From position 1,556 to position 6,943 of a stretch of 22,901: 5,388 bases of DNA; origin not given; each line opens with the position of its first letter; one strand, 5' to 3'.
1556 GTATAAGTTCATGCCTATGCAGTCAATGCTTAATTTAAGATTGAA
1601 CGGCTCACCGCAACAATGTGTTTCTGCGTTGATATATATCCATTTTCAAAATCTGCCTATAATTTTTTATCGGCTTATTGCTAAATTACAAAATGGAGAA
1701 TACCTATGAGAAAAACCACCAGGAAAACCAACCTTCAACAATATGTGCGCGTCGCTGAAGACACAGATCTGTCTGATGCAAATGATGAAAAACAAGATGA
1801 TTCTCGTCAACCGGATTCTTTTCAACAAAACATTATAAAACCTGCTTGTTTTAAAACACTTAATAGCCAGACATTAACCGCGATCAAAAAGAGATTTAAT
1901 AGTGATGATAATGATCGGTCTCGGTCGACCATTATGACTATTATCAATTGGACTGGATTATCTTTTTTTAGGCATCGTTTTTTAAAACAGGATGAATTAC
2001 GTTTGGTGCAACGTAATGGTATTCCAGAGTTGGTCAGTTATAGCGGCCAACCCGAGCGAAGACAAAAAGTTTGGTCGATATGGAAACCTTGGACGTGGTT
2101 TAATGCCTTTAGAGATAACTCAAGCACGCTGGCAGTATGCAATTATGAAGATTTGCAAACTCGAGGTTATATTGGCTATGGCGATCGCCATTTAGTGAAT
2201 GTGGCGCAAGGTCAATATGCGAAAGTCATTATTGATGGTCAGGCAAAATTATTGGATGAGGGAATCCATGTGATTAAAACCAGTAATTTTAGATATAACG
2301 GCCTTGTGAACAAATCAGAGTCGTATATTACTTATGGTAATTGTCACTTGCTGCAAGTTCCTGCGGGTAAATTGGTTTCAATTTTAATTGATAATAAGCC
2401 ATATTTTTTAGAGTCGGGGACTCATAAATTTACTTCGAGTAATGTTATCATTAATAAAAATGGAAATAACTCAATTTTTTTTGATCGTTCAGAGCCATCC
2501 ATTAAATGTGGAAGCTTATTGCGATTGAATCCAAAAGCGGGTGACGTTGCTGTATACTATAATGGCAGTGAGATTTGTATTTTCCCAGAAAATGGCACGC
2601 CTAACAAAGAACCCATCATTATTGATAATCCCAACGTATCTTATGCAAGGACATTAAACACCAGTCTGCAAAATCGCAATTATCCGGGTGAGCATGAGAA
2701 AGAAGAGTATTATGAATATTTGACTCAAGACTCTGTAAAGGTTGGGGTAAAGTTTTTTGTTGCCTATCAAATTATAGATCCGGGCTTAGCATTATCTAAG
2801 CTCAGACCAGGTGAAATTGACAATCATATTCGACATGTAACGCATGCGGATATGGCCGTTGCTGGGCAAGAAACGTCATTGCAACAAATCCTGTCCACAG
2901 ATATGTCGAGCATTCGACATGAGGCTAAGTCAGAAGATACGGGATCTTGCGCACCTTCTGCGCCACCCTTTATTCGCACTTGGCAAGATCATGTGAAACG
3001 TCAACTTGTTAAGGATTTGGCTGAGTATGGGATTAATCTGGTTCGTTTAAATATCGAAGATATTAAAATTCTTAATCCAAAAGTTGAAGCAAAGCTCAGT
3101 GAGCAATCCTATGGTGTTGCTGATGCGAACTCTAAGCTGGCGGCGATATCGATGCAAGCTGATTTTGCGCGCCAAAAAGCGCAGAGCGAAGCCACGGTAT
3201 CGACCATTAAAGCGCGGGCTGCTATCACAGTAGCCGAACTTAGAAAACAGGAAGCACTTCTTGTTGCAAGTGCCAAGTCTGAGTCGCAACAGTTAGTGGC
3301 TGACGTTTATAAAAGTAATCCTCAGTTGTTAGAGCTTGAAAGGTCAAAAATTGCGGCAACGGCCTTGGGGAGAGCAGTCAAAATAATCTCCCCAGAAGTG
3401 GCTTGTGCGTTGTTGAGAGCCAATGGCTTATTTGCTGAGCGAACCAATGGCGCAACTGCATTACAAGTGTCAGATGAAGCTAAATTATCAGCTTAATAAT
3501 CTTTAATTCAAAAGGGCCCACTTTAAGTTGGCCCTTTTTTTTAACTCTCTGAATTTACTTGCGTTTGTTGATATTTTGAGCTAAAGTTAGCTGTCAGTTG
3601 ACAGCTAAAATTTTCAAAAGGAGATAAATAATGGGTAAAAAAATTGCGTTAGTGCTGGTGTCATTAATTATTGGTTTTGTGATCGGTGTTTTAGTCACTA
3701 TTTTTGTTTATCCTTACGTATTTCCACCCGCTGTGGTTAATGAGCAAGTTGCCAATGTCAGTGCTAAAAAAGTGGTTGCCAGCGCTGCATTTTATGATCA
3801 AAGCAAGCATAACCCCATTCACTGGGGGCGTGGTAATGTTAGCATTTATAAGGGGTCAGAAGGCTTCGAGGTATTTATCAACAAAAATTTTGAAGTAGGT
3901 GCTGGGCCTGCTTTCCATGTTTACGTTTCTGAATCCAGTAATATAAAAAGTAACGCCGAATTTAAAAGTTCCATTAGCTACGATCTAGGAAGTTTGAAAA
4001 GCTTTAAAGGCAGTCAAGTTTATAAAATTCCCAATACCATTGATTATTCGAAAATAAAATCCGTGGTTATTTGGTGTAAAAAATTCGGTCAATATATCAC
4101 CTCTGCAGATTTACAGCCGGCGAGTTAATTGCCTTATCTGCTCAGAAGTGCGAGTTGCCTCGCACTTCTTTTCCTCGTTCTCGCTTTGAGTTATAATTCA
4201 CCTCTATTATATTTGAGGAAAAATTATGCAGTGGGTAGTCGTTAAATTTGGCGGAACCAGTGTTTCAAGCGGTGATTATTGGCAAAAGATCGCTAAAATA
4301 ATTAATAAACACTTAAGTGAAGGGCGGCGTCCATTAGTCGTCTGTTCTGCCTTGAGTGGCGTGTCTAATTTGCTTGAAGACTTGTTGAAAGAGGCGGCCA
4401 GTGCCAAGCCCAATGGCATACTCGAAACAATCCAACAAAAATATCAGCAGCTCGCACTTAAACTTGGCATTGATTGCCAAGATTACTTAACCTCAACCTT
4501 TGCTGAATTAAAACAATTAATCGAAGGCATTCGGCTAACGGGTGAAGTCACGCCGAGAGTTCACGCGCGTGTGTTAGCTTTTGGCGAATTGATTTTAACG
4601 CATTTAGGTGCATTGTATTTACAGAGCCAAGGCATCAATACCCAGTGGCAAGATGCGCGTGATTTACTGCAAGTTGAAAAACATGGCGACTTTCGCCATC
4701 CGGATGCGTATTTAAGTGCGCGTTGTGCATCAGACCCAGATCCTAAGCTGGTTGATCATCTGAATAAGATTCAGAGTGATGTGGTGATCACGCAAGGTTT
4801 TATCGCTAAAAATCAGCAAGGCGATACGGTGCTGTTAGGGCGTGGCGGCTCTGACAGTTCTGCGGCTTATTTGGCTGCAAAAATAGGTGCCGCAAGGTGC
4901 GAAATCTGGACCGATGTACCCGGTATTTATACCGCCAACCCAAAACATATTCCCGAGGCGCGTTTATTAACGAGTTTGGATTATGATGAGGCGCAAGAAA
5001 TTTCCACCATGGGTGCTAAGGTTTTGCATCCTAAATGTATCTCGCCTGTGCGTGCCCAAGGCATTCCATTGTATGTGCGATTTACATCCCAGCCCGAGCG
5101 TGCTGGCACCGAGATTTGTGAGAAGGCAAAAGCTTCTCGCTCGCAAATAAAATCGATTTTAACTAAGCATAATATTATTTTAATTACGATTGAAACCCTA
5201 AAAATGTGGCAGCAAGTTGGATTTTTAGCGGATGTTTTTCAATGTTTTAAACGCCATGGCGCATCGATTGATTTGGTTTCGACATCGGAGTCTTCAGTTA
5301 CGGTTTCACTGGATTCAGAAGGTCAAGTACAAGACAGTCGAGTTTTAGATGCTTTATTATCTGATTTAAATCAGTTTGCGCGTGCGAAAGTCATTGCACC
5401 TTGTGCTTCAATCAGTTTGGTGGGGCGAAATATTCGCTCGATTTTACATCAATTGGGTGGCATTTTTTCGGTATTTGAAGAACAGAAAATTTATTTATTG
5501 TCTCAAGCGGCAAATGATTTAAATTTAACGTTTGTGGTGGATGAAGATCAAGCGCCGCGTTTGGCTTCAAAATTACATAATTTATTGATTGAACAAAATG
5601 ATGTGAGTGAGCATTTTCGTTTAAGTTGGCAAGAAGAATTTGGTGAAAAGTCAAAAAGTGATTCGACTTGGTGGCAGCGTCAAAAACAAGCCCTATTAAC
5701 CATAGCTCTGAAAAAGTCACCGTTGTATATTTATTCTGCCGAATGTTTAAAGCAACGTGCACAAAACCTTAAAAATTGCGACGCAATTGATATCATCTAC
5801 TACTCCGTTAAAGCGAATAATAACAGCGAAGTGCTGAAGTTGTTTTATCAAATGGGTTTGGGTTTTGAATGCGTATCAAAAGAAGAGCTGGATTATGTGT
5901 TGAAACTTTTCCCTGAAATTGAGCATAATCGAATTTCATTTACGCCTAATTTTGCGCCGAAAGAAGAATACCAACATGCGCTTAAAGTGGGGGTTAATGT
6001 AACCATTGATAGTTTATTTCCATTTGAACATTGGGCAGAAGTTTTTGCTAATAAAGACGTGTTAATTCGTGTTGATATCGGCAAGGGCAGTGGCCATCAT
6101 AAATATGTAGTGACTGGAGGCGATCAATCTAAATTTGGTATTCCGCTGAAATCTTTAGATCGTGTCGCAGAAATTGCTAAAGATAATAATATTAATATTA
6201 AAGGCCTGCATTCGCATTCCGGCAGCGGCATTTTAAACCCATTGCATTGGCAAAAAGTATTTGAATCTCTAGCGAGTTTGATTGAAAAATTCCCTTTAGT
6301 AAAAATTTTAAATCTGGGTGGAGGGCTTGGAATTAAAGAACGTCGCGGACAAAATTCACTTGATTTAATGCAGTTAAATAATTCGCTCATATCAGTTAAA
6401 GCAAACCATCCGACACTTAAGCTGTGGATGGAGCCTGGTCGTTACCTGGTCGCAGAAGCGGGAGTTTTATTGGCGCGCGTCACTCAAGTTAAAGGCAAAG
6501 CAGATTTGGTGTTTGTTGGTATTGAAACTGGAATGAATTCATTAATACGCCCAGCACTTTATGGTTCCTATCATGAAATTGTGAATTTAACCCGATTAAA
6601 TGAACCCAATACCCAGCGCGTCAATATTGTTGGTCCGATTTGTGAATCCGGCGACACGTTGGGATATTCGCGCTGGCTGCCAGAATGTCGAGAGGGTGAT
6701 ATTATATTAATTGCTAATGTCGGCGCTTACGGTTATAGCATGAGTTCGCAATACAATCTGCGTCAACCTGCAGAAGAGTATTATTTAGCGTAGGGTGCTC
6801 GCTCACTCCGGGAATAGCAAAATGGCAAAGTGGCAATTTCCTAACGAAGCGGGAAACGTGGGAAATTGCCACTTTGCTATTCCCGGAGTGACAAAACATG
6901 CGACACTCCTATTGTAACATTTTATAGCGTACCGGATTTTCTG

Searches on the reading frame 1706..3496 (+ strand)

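Call 64: search_protein_families(library=pfam, proteins=[window:1706-3496:+])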
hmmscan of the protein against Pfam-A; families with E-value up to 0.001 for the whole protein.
window:1706-3496:+ (596 aa): 1 family
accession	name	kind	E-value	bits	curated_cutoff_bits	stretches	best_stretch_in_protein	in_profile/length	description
PF01145.31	Band_7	-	2.6e-06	28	23.6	1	308-463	29-154/176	SPFH domain / Band 7 family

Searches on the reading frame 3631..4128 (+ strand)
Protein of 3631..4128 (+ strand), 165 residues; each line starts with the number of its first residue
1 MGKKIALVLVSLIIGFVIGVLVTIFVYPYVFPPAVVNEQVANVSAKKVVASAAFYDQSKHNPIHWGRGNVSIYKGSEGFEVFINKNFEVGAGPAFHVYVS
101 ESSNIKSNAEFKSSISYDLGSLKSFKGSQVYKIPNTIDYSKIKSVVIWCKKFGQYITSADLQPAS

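Call 64: search_protein_families(library=pfam, proteins=[window:3631-4128:+])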
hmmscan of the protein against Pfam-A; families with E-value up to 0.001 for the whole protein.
window:3631-4128:+ (165 aa): 1 family
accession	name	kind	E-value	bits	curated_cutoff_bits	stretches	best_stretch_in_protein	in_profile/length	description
PF10517.14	DM13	-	1.3e-18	68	25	1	64-161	7-105/105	Electron transfer DM13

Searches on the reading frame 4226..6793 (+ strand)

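Call 64: search_protein_families(library=pfam, proteins=[window:4226-6793:+])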
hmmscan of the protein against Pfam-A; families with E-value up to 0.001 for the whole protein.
window:4226-6793:+ (855 aa): 4 families
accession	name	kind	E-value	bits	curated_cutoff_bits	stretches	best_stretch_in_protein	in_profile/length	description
PF00696.33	AA_kinase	-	1.9e-47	162.4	24.9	1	3-284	2-232/234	Amino acid kinase family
PF02784.22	Orn_Arg_deC_N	-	5.9e-42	144.2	23.4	1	520-743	16-247/247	Pyridoxal-dependent decarboxylase, pyridoxal binding domain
PF00278.28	Orn_DAP_Arg_deC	-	2.6e-23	82.6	23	1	617-833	5-95/95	Pyridoxal-dependent decarboxylase, C-terminal sheet domain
PF22468.2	ACT_9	-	5.9e-11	42.4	27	1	321-361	2-42/61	ACT domain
